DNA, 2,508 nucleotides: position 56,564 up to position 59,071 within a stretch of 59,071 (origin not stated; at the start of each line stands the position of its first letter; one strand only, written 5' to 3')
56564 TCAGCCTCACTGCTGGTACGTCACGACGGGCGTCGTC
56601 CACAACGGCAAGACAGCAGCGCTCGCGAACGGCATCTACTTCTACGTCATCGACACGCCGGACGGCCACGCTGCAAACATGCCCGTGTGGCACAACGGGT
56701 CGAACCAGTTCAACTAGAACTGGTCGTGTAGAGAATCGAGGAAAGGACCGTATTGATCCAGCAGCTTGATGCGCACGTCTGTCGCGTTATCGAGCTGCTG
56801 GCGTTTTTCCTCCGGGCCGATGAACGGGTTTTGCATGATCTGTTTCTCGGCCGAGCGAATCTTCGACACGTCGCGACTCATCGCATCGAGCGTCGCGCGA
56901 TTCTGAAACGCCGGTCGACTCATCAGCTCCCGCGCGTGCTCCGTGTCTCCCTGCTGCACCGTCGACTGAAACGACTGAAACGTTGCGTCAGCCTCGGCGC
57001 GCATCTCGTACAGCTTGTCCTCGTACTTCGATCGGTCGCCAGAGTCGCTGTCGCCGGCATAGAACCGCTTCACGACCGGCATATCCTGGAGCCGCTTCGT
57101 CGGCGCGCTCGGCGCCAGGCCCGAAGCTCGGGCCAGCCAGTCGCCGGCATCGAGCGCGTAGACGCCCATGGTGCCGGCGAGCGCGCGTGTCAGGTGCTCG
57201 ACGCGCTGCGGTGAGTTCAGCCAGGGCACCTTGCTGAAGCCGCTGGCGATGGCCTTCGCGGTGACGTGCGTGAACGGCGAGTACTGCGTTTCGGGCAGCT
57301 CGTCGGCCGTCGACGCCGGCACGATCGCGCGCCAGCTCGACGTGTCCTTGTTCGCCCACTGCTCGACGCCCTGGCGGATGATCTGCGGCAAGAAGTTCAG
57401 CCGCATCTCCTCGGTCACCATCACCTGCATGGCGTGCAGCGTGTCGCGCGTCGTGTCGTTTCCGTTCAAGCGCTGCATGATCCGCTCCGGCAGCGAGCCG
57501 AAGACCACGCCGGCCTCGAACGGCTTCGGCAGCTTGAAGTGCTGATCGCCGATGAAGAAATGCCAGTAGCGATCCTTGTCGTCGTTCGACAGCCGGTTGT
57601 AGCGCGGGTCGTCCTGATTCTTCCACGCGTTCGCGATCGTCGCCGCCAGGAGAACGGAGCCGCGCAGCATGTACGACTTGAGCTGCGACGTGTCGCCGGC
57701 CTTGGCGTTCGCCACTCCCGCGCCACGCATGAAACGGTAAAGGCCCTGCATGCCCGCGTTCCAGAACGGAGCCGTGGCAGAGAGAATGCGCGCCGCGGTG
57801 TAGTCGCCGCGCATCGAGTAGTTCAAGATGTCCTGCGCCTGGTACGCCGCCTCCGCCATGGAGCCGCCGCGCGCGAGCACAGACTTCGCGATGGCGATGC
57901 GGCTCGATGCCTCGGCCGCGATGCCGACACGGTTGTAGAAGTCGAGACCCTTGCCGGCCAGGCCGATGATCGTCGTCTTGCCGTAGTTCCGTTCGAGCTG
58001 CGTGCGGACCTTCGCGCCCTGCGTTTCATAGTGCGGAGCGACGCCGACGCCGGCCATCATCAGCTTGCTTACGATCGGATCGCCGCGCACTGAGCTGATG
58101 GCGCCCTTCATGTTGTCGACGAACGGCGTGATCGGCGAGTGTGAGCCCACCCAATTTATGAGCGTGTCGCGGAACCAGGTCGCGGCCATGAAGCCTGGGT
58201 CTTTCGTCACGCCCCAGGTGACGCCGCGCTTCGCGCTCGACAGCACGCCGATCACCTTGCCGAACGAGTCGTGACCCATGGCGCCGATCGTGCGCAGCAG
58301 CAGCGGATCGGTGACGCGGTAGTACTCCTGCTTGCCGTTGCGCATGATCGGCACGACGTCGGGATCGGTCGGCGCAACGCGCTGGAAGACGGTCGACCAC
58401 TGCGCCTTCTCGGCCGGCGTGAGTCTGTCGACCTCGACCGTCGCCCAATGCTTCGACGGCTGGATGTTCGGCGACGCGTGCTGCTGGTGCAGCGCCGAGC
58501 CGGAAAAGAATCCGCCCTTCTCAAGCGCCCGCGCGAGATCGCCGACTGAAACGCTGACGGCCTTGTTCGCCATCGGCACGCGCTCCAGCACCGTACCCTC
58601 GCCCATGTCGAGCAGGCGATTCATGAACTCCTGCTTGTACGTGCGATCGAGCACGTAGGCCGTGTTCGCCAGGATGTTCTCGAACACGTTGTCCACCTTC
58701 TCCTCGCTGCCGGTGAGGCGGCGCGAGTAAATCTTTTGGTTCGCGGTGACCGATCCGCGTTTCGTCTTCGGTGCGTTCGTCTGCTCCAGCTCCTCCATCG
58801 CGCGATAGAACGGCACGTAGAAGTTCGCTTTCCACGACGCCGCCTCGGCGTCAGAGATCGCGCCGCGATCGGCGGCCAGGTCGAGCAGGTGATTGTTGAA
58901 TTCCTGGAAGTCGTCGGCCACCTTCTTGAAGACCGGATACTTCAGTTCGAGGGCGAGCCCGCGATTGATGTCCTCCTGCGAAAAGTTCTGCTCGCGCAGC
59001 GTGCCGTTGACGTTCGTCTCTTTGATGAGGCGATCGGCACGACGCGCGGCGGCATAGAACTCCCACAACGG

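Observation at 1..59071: Genome-wide excess (roughly 20-fold or more) of the 7-mer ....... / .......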

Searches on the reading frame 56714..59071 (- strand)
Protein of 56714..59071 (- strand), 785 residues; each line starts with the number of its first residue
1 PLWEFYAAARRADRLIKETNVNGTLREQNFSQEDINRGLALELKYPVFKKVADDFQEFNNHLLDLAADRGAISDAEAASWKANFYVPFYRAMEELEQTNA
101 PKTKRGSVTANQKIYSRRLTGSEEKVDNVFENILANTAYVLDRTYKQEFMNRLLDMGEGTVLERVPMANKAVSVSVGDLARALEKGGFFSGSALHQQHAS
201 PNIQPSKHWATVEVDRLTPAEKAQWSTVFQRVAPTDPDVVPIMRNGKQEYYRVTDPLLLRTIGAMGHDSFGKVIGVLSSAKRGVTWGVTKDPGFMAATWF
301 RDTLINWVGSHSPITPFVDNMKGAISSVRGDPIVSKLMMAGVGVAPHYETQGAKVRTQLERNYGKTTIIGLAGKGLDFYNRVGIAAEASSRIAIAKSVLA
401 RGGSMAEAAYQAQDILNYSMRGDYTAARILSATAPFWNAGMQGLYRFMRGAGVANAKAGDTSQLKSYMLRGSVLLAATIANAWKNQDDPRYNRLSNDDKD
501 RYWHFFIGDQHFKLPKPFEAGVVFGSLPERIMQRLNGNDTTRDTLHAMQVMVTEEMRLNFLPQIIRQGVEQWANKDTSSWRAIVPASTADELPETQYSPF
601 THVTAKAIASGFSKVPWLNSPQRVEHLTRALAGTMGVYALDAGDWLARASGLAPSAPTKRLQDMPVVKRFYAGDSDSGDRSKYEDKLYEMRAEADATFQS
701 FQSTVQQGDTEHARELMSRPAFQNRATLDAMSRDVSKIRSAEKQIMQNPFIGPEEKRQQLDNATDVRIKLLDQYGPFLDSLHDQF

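Call 8: search_protein_families(library=pfam, proteins=[window:56714-59071:-])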
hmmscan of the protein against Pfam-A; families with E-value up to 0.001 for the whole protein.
window:56714-59071:- (785 aa): 1 family
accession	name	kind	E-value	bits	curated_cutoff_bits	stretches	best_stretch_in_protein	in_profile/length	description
PF18857.6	LPD38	-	4.3e-31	108.9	27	1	488-667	1-189/189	Large polyvalent protein associated domain 38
